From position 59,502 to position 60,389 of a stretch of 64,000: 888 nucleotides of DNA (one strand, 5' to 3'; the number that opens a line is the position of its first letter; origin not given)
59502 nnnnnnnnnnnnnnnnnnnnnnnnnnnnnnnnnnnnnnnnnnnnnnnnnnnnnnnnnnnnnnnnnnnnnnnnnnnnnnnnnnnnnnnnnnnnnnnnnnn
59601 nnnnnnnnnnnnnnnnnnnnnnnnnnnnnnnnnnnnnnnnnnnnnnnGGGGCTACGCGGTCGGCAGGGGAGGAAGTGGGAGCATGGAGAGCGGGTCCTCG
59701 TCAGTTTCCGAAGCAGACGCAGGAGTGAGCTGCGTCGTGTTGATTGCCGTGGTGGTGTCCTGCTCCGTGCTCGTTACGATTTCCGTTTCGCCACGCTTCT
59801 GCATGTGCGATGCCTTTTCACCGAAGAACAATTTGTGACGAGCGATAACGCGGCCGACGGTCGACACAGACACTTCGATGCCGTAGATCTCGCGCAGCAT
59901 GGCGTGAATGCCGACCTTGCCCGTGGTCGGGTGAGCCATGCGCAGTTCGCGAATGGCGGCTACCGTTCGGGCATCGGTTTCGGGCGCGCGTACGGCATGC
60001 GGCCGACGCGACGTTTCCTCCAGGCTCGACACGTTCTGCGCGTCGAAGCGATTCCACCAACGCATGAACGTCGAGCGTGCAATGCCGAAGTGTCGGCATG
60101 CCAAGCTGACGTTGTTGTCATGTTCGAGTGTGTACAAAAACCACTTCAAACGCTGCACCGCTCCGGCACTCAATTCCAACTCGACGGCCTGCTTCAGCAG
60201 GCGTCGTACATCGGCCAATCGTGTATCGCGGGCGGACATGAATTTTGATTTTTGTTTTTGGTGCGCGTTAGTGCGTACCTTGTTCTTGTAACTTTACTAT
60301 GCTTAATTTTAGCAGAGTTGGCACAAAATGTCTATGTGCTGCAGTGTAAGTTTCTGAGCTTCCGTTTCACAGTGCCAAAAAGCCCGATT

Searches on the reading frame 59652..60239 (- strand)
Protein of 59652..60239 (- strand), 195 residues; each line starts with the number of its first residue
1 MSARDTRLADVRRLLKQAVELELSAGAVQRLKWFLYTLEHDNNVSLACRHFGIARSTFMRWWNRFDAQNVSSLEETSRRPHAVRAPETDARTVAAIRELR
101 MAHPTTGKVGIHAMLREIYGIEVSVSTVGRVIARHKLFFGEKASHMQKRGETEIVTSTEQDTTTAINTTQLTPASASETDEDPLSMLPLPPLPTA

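Call 11: search_protein_families(library=pfam, proteins=[window:59652-60239:-], max_evalue=0.01)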
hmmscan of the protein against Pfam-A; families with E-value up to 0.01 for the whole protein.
window:59652-60239:- (195 aa): 6 families
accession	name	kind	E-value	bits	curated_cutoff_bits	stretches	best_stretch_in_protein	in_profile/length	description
PF13518.12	HTH_28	-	4.1e-11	43.2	25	1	29-81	1-52/52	Helix-turn-helix domain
PF13565.12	HTH_32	-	5.5e-10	40.1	33.7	1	57-131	1-72/73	Homeodomain-like domain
PF13551.12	HTH_29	-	3.5e-05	24.2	28.1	1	42-85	12-55/64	Winged helix-turn helix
PF13276.12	HTH_21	-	0.00034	21.2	28.1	1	92-137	6-52/60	HTH-like domain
PF13384.12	HTH_23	-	0.0044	17.2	24.6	0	41-66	17-42/50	Homeodomain-like domain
PF13592.12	HTH_33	-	0.0069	16.4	25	0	111-137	10-36/60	Winged helix-turn helix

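Call 12: search_protein_families(library=ncbifam, proteins=[window:59652-60239:-], max_evalue=0.01)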
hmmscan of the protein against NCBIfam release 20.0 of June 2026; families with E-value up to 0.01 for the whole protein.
window:59652-60239:- (195 aa): 4 families
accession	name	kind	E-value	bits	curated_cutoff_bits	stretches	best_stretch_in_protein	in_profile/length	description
NF033577.2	transpos_IS481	equivalog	9.8e-22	77.8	224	1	29-143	1-112/284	IS481 family transposase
NF033516.0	transpos_IS3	equivalog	5.2e-10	39.1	160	1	11-143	74-186/369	IS3 family transposase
NF033545.0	transpos_IS630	equivalog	9.1e-10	38.5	100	1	45-141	16-114/299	IS630 family transposase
NF033546.1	transpos_IS21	equivalog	0.0022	17.6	160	1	44-137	11-100/294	IS21 family transposase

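Call 14: find_encoding_contigs(protein=window:59652-60239:-, flank=10000, max_places=10)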
Protein window:59652-60239:- (195 aa): 9 contigs read that carry it; 7 places shown.
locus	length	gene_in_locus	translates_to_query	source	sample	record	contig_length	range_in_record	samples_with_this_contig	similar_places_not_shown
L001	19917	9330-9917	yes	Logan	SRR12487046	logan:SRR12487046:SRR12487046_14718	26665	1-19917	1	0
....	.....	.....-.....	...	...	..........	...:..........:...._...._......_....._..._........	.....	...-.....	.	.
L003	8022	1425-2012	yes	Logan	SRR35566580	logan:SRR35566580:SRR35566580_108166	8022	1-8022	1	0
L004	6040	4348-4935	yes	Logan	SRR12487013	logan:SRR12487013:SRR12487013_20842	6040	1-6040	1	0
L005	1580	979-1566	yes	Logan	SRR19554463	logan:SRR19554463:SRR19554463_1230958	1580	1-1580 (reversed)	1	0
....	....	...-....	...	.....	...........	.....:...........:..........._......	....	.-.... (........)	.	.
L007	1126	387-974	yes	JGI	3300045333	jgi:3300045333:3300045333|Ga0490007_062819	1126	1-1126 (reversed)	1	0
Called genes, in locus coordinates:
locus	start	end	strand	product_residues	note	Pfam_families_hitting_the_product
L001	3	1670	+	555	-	?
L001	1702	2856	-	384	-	-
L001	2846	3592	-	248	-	PF13384:HTH_23 (weak), PF13518:HTH_28 (weak), PF13565:HTH_32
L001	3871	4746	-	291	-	-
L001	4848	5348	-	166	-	PF02308:MgtC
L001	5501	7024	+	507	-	-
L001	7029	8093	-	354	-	PF00395:SLH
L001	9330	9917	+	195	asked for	PF13551:HTH_29 (faint), PF13518:HTH_28, PF13565:HTH_32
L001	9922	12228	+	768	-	-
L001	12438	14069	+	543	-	-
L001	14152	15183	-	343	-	PF13354:Beta-lactamase2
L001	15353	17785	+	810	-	-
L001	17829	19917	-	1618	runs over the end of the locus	-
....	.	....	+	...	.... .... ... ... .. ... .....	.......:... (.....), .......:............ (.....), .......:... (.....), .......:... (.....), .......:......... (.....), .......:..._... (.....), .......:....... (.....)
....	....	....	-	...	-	-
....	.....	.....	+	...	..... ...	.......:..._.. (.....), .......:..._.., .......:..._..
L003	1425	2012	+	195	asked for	PF13551:HTH_29 (faint), PF13518:HTH_28, PF13565:HTH_32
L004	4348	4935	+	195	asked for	PF13551:HTH_29 (faint), PF13518:HTH_28, PF13565:HTH_32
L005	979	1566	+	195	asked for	PF13551:HTH_29 (faint), PF13518:HTH_28, PF13565:HTH_32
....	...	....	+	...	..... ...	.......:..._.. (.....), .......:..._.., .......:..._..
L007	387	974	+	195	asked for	PF13551:HTH_29 (faint), PF13518:HTH_28, PF13565:HTH_32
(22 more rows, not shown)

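Call 15: find_homologous_proteins(query=window:59652-60239:-, max_evalue=0.00001)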
Query window:59652-60239:- (195 aa): 86 proteins with E <= 0.00001 among 422 candidates.
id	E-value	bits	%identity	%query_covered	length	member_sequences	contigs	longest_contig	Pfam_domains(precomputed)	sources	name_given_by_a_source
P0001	5.0e-121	419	98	100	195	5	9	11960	PF13551.13,PF13518.13,PF13565.13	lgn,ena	-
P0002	5.3e-109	380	90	93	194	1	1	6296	PF13518.13,PF13565.13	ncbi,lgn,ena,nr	ncbi:MAG TPA: helix-turn-helix domain-containing protein [Candidatus Peribacteria bacterium]|nr:heli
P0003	6.1e-109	379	88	93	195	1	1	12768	PF13518.13,PF13565.13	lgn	-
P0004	3.8e-79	282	70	100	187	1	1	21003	PF13551.13,PF13518.13,PF13565.13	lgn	-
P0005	6.5e-79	282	71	100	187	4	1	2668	PF13551.13,PF13518.13,PF13565.13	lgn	-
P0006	4.2e-78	279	69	100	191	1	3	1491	PF13551.13,PF13518.13,PF13565.13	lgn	-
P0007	1.5e-77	277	71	100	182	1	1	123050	PF13518.13,PF13565.13,PF13276.13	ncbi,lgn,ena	-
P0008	4.4e-76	272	70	100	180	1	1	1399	PF13551.13,PF13518.13,PF13565.13,PF13276.13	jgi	jgi:transposase-like protein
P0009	3.5e-75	270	67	100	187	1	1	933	PF13518.13,PF13565.13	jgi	jgi:hypothetical protein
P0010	2.4e-74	267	65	100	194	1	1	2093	PF13518.13,PF13565.13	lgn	-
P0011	2.3e-70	254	76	77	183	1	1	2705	PF13518.13,PF13565.13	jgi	jgi:transposase-like protein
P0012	2.4e-58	215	53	100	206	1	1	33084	PF13518.13,PF13565.13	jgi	jgi:transposase-like protein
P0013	3.0e-58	214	56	96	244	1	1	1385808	PF13518.13,PF13565.13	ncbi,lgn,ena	-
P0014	6.4e-57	210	55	96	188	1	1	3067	PF13551.13,PF13518.13,PF13565.13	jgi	jgi:transposase-like protein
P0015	6.9e-57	210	63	84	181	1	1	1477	PF13518.13,PF13565.13,PF13276.13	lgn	-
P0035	4.3e-52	194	54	95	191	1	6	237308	PF13518.13,PF13565.13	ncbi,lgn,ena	-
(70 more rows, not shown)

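Call 17: find_encoding_contigs(protein=P0003, flank=8000, max_places=3)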
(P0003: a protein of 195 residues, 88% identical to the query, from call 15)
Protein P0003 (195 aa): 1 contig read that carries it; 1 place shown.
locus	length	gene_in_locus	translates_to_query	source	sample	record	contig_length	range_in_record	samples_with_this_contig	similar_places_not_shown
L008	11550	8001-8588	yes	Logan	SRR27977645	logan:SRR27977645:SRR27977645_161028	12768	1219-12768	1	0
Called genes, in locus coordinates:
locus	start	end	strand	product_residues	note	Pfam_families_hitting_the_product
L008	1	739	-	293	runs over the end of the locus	-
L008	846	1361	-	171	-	PF02308:MgtC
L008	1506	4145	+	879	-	-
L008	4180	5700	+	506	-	PF01564:Spermine_synth (weak)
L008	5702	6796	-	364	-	PF00395:SLH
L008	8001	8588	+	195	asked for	PF13518:HTH_28, PF13565:HTH_32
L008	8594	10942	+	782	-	-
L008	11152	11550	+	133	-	?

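Call 18: find_encoding_contigs(protein=P0002, flank=8000, max_places=3)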
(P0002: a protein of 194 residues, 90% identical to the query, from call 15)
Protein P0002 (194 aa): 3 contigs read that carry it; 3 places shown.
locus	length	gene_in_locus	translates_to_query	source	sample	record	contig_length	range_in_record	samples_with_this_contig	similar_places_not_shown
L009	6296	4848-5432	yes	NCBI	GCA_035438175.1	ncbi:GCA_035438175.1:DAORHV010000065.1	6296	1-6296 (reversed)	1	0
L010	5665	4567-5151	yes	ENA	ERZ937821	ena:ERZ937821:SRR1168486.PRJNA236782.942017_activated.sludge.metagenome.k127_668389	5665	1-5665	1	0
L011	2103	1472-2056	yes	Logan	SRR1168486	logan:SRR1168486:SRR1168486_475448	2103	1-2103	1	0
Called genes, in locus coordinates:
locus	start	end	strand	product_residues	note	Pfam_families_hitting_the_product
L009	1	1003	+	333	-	?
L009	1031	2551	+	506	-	PF01564:Spermine_synth (weak)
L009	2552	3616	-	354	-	PF00395:SLH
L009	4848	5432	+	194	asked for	PF13518:HTH_28, PF13565:HTH_32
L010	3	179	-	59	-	?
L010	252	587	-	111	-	-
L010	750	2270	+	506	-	PF01564:Spermine_synth (weak)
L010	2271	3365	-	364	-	PF00395:SLH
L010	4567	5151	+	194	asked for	PF13518:HTH_28, PF13565:HTH_32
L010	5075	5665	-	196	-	?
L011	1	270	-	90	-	?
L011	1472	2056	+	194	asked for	PF13518:HTH_28, PF13565:HTH_32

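Call 19: find_encoding_contigs(protein=P0004, flank=8000, max_places=3)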
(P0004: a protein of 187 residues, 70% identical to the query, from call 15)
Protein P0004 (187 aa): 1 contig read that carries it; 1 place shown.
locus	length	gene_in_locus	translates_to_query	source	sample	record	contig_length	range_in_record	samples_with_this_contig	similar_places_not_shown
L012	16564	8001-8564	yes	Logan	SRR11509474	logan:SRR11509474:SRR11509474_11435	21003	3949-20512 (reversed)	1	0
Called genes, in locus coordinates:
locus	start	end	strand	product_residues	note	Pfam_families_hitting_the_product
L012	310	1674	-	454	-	-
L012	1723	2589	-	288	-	-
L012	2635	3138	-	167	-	PF02308:MgtC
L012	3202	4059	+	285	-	PF00892:EamA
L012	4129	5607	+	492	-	PF01564:Spermine_synth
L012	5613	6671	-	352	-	PF00395:SLH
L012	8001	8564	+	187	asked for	PF13551:HTH_29 (faint), PF13518:HTH_28, PF13565:HTH_32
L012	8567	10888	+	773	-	-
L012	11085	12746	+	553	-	-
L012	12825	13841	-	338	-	PF13354:Beta-lactamase2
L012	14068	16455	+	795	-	PF06739:SBBP (faint)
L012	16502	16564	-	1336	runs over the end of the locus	?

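Call 20: find_encoding_contigs(protein=P0007, flank=8000, max_places=3)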
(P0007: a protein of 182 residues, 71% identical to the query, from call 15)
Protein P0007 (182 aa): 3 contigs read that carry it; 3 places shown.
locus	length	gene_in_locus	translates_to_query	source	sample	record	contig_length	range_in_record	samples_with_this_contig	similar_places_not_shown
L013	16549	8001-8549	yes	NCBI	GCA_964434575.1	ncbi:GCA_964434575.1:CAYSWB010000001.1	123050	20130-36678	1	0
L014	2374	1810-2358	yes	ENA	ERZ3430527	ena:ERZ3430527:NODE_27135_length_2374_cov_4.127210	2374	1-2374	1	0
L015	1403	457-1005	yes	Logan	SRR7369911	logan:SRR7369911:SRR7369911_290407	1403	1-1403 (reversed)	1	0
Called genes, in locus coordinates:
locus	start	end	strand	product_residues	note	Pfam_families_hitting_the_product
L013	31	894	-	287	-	-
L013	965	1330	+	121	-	-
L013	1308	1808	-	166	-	PF02308:MgtC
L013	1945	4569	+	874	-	-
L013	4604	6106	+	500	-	PF01564:Spermine_synth (weak)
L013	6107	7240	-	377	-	PF00395:SLH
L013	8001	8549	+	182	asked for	PF13276:HTH_21 (faint), PF13518:HTH_28, PF13565:HTH_32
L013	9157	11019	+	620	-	-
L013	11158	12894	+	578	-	PF04519:Bactofilin (faint)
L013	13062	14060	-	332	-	PF13354:Beta-lactamase2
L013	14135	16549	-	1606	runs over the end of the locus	PF04519:Bactofilin (faint)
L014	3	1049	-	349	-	?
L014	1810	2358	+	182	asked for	PF13276:HTH_21 (faint), PF13518:HTH_28, PF13565:HTH_32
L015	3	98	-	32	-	?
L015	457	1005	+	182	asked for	PF13276:HTH_21 (faint), PF13518:HTH_28, PF13565:HTH_32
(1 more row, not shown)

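Call 26: find_encoding_contigs(protein=P0013, flank=6000, max_places=2)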
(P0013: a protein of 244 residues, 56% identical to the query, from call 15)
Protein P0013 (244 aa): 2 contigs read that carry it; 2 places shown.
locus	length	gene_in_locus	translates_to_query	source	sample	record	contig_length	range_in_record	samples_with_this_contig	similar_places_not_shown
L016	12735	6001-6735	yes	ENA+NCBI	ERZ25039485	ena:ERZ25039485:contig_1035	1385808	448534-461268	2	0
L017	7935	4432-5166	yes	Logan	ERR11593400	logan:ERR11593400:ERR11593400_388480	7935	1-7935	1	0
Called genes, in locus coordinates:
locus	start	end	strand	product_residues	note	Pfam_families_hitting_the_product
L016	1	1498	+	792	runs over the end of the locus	PF01751:Toprim, PF01131:Topoisom_bac, PF13368:Toprim_C_rpt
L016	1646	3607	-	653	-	PF13371:TPR_9, PF13414:TPR_11, PF13432:TPR_16, PF14559:TPR_19, PF00515:TPR_1 (weak), PF07719:TPR_2 (weak), PF13414:TPR_11 (weak), PF13432:TPR_16, +15 more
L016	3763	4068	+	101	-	-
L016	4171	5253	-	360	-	PF00395:SLH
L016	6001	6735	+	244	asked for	PF13518:HTH_28 (weak), PF13565:HTH_32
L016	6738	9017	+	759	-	-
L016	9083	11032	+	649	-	PF04519:Bactofilin (faint)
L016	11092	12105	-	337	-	PF13354:Beta-lactamase2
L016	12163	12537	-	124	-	-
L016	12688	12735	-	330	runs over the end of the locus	PF13354:Beta-lactamase2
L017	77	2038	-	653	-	PF13371:TPR_9, PF13414:TPR_11, PF13432:TPR_16, PF14559:TPR_19, PF00515:TPR_1 (weak), PF07719:TPR_2 (weak), PF13414:TPR_11 (weak), PF13432:TPR_16, +15 more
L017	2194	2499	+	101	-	-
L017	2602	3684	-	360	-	PF00395:SLH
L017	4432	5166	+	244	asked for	PF13518:HTH_28 (weak), PF13565:HTH_32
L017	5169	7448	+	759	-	-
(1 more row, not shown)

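Call 27: find_encoding_contigs(protein=P0012, flank=6000, max_places=2)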
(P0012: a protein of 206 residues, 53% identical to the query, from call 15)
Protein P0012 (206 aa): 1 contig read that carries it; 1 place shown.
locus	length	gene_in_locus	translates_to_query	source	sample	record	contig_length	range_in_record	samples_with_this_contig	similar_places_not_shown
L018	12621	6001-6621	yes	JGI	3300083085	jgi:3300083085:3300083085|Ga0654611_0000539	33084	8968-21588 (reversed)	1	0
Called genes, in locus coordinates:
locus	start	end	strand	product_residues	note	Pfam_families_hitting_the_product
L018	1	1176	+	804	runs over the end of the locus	PF01751:Toprim, PF01131:Topoisom_bac, PF13368:Toprim_C_rpt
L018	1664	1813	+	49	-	-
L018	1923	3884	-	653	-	PF13371:TPR_9, PF13414:TPR_11, PF13414:TPR_11 (weak), PF13432:TPR_16, PF14559:TPR_19, PF00515:TPR_1 (weak), PF07719:TPR_2 (weak), PF13414:TPR_11, +15 more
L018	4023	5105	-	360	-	PF00395:SLH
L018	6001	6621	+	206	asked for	PF13518:HTH_28 (weak), PF13565:HTH_32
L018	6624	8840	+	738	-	-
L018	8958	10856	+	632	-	PF04519:Bactofilin (faint)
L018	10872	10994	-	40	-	-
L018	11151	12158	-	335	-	PF13354:Beta-lactamase2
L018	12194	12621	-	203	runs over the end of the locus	PF13489:Methyltransf_23, PF08241:Methyltransf_11, PF13649:Methyltransf_25 (weak)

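Call 28: find_encoding_contigs(protein=P0035, flank=6000, max_places=2)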
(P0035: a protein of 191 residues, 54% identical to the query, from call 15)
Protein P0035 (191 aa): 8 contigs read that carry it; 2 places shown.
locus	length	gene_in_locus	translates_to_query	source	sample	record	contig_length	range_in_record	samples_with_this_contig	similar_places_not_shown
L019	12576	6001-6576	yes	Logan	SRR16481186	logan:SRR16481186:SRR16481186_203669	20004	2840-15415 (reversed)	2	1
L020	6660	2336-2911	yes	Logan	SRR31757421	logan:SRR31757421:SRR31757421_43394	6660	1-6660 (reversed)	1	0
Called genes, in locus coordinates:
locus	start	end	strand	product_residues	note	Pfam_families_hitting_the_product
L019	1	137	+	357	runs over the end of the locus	PF00226:DnaJ, PF01556:DnaJ_C, PF00684:DnaJ_CXXCXGXG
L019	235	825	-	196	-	PF13083:KH_KhpA-B (weak), PF01424:R3H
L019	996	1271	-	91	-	PF00216:Bac_DNA_binding, PF18291:HU-HIG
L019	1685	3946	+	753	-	PF01751:Toprim, PF01131:Topoisom_bac, PF13368:Toprim_C_rpt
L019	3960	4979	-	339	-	PF00395:SLH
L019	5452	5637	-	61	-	-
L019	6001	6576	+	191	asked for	PF13518:HTH_28 (weak), PF13565:HTH_32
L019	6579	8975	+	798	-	-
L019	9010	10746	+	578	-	PF04519:Bactofilin (faint)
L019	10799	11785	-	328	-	PF13354:Beta-lactamase2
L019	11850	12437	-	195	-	PF13489:Methyltransf_23, PF08241:Methyltransf_11 (weak), PF13649:Methyltransf_25 (weak)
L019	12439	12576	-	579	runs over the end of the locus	-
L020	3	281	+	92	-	?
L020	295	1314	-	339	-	PF00395:SLH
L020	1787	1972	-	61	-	-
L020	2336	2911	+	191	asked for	PF13518:HTH_28 (weak), PF13565:HTH_32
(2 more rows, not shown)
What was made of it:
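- In L019, jag/khpB, HU and topA lie within 5 kb on that side (call 28).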

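Call 33: find_related_loci(query=A2, collection=genome_contigs, flank=4000)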
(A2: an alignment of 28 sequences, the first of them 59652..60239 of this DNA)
Query A2 (195 aa) in genome_contigs; peptide patterns used: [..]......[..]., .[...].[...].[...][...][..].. (x = any residue, [..] = any of these).
425 stretches matched a pattern; 335 encode a relative of the query (tblastn E <= 1e-3); the best 80 are kept; 80 distinct loci.
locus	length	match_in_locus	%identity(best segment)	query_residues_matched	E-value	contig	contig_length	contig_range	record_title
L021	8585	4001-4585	97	1-195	1e-128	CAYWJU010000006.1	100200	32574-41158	MAG TPA_asm: uncultured Candidatus Peribacteria bacterium isolate SRP298887_co1_211 genome assembly, contig: NODE_83_len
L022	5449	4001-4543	90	1-182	4e-108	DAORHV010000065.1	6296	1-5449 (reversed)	MAG TPA_asm: Candidatus Peribacteria bacterium isolate AMR_MDS_5595 NODE_2711_length_6296_cov_5.059285, whole genome sho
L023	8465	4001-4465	81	1-155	4e-83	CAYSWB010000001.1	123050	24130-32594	MAG TPA_asm: uncultured Candidatus Peribacteria bacterium isolate SRP150892_co2_30 genome assembly, contig: NODE_123_len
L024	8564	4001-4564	56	1-188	2e-64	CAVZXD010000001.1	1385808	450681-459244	MAG: Candidatus Peribacteria bacterium isolate MFD01916.bin.1.18 genome assembly, contig: contig_1035, whole genome shot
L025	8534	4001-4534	58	7-190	2e-64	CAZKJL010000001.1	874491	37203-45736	MAG TPA_asm: uncultured Candidatus Peribacteria bacterium isolate SRP292972_co1_59 genome assembly, contig: NODE_6_lengt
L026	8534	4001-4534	56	7-190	7e-62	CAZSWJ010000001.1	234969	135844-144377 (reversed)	MAG TPA_asm: uncultured Candidatus Peribacteria bacterium isolate SRP150892_co2_42 genome assembly, contig: NODE_31_leng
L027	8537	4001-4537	54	7-191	2e-59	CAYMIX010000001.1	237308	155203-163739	MAG TPA_asm: uncultured Candidatus Peribacteria bacterium isolate SRP342105_co1_435 genome assembly, contig: NODE_44_len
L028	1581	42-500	61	1-153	5e-61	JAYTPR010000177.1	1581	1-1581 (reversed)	MAG: Candidatus Peribacterales bacterium isolate GFS_4442 GFS_4442_176, whole genome shotgun sequence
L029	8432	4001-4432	65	7-150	9e-57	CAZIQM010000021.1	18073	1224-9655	MAG TPA_asm: uncultured Candidatus Peribacteria bacterium isolate SRP342105_co2_100 genome assembly, contig: NODE_3187_l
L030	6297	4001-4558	52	1-190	8e-57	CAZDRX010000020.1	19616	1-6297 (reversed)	MAG TPA_asm: uncultured Candidatus Peribacteria bacterium isolate SRP178908_co1_56 genome assembly, contig: NODE_1760_le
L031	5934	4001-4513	52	11-190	2e-56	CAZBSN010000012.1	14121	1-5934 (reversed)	MAG TPA_asm: uncultured Candidatus Peribacteria bacterium isolate SRP136066_co1_220 genome assembly, contig: NODE_4966_l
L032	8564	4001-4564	51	7-192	1e-56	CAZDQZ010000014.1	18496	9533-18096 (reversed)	MAG TPA_asm: uncultured Candidatus Peribacteria bacterium isolate SRP278252_co2_809 genome assembly, contig: NODE_6173_l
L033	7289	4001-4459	58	1-153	4e-56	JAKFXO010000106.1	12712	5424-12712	MAG: Candidatus Peribacterales bacterium isolate ND3_Bin_28 ND3_0001065, whole genome shotgun sequence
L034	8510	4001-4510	53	1-175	6e-56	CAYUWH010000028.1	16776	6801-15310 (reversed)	MAG TPA_asm: uncultured Candidatus Peribacteria bacterium isolate SRP150892_co1_292 genome assembly, contig: NODE_3185_l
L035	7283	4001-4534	52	1-192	1e-55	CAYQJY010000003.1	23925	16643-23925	MAG TPA_asm: uncultured Candidatus Peribacteria bacterium isolate SRP192515_co1_11 genome assembly, contig: NODE_1933_le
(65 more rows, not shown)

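Call 60: predict_structure(alignment_id=A2)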
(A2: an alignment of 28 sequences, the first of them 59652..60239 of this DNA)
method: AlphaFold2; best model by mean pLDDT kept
length: 195 residues; sequences in the alignment: 28
mean_pLDDT: 72.7   pTM: 0.41
mean pLDDT of the five models: 72.7, 72.6, 71.7, 71.0, 69.3
residues with pLDDT >= 90: 43; 70-90: 78; 50-70: 33; < 50: 41
segments of 3 or more residues with pLDDT < 50: 152-183
pLDDT, mean of each block of 10 residues (from residue 1): 68 90 90 94 94 93 87 66 65 86 83 87 84 77 58 39 39 39 52 53
secondary structure, 60 per line:
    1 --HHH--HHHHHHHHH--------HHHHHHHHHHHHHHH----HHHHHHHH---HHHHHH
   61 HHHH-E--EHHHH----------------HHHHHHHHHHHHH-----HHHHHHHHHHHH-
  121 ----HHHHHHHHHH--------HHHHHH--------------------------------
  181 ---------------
elements in order: H8-16 H25-39 H44-51 H55-64 H70-73 H90-102 H108-119 H125-134 H143-148
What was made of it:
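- The AlphaFold model shows two three-helix units joined by a linker (call 60).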

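Call 62: search_solved_structures(query=A2, max_evalue=0.1)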
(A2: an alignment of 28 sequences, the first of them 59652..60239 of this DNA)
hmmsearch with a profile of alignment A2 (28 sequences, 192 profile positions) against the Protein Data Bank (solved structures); distinct sequences matched with E-value up to 0.1: 1.
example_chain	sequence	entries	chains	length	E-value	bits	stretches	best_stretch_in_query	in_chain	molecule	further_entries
5unk_A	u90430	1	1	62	0.0073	18.9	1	95-137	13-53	Sleeping Beauty transposase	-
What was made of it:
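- On Operator or docking array of the adjacent HTH protein: It has two HTH units (calls 11, 60, 62).
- Residues 95-137 match the RED subdomain of Sleeping Beauty transposase (5UNK, E 0.007, call 62).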

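Call 63: fold_search(model_id=the predicted structure, library=pdb)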
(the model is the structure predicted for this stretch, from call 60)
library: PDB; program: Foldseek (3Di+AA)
matches with E <= 10: 116; with E <= 0.001: 0
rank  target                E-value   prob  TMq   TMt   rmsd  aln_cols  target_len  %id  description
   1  1k78_A                2.2e-01  0.82  0.24  0.36  10.4       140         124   12  Pax5(1-149)+Ets-1(331-440)+DNA (released 2002-01-04)
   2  7svw_B                3.0e-01  0.60  0.25  0.14  11.4       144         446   15  Strand-transfer complex of TnsB from ShCAST (released 2022-08-10)
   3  6pax_A                3.2e-01  0.82  0.25  0.35  10.8       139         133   12  CRYSTAL STRUCTURE OF THE HUMAN PAX-6 PAIRED DOMAIN-DNA COMPLEX REVEALS A GENERAL MODEL FOR PAX PROTEIN-DNA INTERACTION (released 1999-07-13)
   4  8ea3_W                3.4e-01  0.84  0.27  0.14   7.3       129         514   19  V-K CAST Transpososome from Scytonema hofmanni, major configuration (released 2022-11-30)
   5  8aa5_AP1              5.3e-01  0.72  0.26  0.15   7.3       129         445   19  Cryo-EM structure of the strand transfer complex of the TnsB transposase (type V-K CRISPR-associated transposon) (released 2022-10-19)
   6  8ea3_X                6.2e-01  0.33  0.24  0.12  11.6       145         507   15  V-K CAST Transpososome from Scytonema hofmanni, major configuration (released 2022-11-30)
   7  7pik_B                7.3e-01  0.25  0.26  0.11  13.3       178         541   11  Cryo-EM structure of E. coli TnsB in complex with right end fragment of Tn7 transposon (released 2022-06-15)
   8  8rdu_R                8.5e-01  0.35  0.25  0.13  11.3       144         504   15  Conformational Landscape of the Type V-K CRISPR-associated TransposonIntegration Assembly CAST V-K composite map (released 2024-06-19)
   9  9pfn_A                8.9e-01  0.21  0.22  0.29  14.1       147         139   12  Structure of POU2F3 POU domains bound to coactivator OCA-T2 and DNA (2.8 angstrom resolution) (released 2025-10-01)
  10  9pfo_A                1.0e+00  0.25  0.23  0.30  13.4       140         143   11  Structure of POU2F3 POU domains bound to coactivator OCA-T2 and DNA (2.1 angstrom resolution) (released 2025-10-01)
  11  3d1n_L                1.2e+00  0.21  0.20  0.27  15.1       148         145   11  Structure of human Brn-5 transcription factor in complex with corticotrophin-releasing hormone gene promoter (released 2009-05-26)
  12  8t0f_A                1.2e+00  0.12  0.18  0.24  13.9       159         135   11  Crystal structure of the PEG10 promoter-bound ONECUT2 DNA-binding domain (released 2024-08-28)
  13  7pik_C                1.4e+00  0.20  0.27  0.11  13.5       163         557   13  Cryo-EM structure of E. coli TnsB in complex with right end fragment of Tn7 transposon (released 2022-06-15)
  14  3d1n_I                1.5e+00  0.18  0.21  0.27  12.9       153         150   13  Structure of human Brn-5 transcription factor in complex with corticotrophin-releasing hormone gene promoter (released 2009-05-26)
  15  9pfo_M                1.9e+00  0.15  0.21  0.27  13.6       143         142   10  Structure of POU2F3 POU domains bound to coactivator OCA-T2 and DNA (2.1 angstrom resolution) (released 2025-10-01)
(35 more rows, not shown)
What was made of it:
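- Closest known: Multi-site transposon ends bound by the transposase's N-terminal HTH domains. Same: The protein here is homologous to such a domain: IS481 N-terminus (call 12), SB RED subdomain (call 62), weak TnsB and Pax fold hits (call 63).
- The best fold hits, though weak, are Pax paired domains and TnsB end-binding domains (call 63).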

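Call 73: find_related_loci(query=A2, collection=viral_contigs, flank=3000)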
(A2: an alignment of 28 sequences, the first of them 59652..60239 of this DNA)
Query A2 (195 aa) in viral_contigs; peptide patterns used: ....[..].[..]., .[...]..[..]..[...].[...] (x = any residue, [..] = any of these).
38 stretches matched a pattern, but none encodes a relative of the query by tblastn (E <= 1e-3).
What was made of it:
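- No relative of the HTH protein was found in viral contigs (call 73).
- Tried and rejected: HTH relatives in viral contigs: none (call 73).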
